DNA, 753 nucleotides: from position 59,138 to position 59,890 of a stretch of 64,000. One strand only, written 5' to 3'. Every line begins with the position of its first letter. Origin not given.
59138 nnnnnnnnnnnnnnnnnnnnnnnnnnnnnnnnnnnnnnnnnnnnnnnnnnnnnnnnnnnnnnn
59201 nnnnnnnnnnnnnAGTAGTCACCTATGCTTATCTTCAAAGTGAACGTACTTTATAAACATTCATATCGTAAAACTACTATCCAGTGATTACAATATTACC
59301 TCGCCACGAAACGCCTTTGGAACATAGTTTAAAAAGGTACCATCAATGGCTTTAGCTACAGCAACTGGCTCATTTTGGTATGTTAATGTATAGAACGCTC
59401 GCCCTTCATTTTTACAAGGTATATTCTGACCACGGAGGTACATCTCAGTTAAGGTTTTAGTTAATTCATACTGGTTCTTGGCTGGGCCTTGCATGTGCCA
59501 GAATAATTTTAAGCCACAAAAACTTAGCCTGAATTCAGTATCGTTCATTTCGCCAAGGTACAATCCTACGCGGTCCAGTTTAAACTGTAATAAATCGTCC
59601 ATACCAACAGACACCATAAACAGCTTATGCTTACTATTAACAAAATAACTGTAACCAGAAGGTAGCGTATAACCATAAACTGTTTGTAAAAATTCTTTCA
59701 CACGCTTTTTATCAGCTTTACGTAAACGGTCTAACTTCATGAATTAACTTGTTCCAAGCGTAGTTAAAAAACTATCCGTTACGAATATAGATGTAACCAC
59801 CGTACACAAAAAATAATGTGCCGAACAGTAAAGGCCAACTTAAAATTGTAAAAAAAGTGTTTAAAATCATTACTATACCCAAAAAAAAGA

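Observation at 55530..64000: Locus of four tandem, extremely acidic Ig-like/TSP3 surface proteins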

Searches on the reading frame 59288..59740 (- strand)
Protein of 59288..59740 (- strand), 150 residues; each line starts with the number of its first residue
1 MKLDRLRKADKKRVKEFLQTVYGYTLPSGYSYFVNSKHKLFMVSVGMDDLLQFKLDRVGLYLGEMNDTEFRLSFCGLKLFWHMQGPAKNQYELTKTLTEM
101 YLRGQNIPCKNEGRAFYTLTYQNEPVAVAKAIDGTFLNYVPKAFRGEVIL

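Call 5: search_protein_families(library=pfam, proteins=[window:59288-59740:-], max_evalue=0.1)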
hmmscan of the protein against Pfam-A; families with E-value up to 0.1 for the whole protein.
window:59288-59740:- (150 aa): 2 families
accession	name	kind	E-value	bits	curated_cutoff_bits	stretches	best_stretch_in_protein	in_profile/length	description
PF13636.12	Methyltranf_PUA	-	1.8e-08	34.7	27.6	1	100-145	3-48/49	RNA-binding PUA-like domain of methyltransferase RsmF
PF17126.11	RsmF_methylt_CI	-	0.00051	20.5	27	1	31-70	12-51/61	RsmF rRNA methyltransferase first C-terminal domain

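Call 6: search_protein_families(library=ncbifam, proteins=[window:59288-59740:-], max_evalue=0.1)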
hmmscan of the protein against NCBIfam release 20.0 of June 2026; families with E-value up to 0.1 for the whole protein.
window:59288-59740:- (150 aa): 1 family
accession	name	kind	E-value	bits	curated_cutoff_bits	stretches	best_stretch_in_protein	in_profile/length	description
NF008898.0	PRK11933.1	equivalog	1.7e-06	26.8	588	1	6-142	332-467/480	16S rRNA (cytosine(1407)-C(5))-methyltransferase RsmF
